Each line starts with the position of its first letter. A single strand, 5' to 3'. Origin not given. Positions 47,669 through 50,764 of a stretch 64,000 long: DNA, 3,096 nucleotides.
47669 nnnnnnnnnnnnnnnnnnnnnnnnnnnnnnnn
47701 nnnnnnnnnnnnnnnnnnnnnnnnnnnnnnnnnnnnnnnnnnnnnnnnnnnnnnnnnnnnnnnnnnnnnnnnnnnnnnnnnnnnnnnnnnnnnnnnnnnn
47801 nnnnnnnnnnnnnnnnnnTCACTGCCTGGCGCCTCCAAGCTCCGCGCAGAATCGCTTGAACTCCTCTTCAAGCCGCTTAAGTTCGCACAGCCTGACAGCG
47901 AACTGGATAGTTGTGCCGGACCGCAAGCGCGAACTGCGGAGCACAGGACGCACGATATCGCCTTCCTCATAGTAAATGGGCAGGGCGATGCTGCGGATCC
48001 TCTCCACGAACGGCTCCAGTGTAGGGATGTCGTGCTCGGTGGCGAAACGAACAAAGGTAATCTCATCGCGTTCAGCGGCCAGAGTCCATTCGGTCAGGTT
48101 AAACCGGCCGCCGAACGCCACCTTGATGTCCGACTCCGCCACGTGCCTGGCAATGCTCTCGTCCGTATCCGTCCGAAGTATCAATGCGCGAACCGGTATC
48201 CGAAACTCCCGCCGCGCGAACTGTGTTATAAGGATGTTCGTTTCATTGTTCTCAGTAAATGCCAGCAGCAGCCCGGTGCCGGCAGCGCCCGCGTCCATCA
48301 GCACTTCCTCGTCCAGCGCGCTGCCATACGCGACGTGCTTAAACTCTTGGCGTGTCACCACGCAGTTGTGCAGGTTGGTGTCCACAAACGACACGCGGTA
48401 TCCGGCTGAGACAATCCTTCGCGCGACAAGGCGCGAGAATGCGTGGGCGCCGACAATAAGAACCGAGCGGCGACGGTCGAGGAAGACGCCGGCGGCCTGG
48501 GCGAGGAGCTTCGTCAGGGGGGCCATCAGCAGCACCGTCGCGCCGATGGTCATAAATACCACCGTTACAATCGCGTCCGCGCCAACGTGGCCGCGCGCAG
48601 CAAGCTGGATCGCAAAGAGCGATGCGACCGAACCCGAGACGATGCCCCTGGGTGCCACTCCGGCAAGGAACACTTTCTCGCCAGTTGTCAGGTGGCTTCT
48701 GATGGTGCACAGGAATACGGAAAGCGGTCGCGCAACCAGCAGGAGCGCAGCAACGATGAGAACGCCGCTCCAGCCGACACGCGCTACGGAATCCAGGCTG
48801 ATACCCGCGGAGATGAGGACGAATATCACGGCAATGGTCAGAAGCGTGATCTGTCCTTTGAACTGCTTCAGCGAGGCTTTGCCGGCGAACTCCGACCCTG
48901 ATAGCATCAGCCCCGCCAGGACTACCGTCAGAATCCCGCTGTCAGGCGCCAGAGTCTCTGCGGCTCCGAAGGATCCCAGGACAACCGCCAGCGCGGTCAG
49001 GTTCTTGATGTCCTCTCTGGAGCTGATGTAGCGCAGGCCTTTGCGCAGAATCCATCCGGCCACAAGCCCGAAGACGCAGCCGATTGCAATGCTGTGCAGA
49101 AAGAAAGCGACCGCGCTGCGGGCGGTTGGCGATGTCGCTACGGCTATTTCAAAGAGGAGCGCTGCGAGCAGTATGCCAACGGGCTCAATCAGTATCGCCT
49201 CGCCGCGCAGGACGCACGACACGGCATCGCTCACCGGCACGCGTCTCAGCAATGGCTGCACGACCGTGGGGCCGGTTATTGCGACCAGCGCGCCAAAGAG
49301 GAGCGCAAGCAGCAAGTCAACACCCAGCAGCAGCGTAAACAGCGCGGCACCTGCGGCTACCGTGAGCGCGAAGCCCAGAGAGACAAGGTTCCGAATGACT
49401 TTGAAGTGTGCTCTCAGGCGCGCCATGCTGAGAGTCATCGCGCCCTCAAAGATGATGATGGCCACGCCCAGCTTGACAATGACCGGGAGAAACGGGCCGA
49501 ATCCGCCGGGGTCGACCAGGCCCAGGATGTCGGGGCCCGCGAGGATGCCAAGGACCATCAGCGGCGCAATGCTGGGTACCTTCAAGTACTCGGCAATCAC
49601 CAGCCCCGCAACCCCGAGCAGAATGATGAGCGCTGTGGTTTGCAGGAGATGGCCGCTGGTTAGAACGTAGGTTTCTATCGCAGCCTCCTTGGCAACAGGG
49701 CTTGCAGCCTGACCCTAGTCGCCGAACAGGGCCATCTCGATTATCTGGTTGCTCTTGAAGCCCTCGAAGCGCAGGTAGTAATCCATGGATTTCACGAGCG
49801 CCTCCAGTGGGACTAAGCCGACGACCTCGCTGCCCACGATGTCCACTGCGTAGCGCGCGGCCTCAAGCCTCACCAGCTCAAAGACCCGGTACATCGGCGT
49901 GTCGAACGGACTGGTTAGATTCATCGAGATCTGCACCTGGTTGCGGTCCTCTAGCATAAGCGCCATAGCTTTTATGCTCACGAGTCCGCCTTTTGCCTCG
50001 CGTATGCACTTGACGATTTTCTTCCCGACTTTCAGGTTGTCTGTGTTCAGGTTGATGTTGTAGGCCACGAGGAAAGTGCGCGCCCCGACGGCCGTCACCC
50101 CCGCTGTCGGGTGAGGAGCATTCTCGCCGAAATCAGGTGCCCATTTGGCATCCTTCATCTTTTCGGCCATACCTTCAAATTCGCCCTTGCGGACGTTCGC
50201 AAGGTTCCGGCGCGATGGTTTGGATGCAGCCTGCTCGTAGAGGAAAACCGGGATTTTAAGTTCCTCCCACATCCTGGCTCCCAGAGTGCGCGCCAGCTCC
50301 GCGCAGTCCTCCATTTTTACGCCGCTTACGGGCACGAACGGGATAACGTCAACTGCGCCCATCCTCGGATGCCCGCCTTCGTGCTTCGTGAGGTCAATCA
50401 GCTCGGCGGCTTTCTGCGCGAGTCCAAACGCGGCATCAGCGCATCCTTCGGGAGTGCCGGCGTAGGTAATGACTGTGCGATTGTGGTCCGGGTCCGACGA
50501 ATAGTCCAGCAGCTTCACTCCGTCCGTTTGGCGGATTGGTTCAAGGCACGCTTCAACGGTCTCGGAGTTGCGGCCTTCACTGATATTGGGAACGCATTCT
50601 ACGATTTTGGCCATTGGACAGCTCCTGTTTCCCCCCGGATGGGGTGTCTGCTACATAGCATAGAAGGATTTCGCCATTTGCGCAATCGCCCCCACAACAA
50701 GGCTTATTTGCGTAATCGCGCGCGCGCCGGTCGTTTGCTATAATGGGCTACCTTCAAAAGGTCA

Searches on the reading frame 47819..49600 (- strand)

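Call 33: search_protein_families(library=pfam, proteins=[window:47819-49600:-], max_evalue=0.0001)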
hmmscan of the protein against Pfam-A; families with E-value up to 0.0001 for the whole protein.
window:47819-49600:- (593 aa): 2 families
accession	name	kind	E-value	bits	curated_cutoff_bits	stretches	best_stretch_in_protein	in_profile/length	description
PF00999.27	Na_H_Exchanger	-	2.7e-44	152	26.2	1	3-358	11-369/375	Sodium/hydrogen exchanger, transmembrane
PF02254.24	TrkA_N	-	1.6e-12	48.2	23.8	1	380-482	1-101/116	TrkA-N domain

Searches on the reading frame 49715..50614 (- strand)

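Call 33: search_protein_families(library=pfam, proteins=[window:49715-50614:-], max_evalue=0.0001)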
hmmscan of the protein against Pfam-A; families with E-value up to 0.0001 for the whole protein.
window:49715-50614:- (299 aa): 2 families
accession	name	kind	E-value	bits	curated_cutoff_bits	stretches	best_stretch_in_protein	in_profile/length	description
PF07837.17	FTCD_N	-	4.4e-76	255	27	1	4-179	1-176/176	Formiminotransferase domain, N-terminal subdomain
PF02971.19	FTCD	-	2.7e-25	89.4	24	1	181-293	1-122/145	Formiminotransferase domain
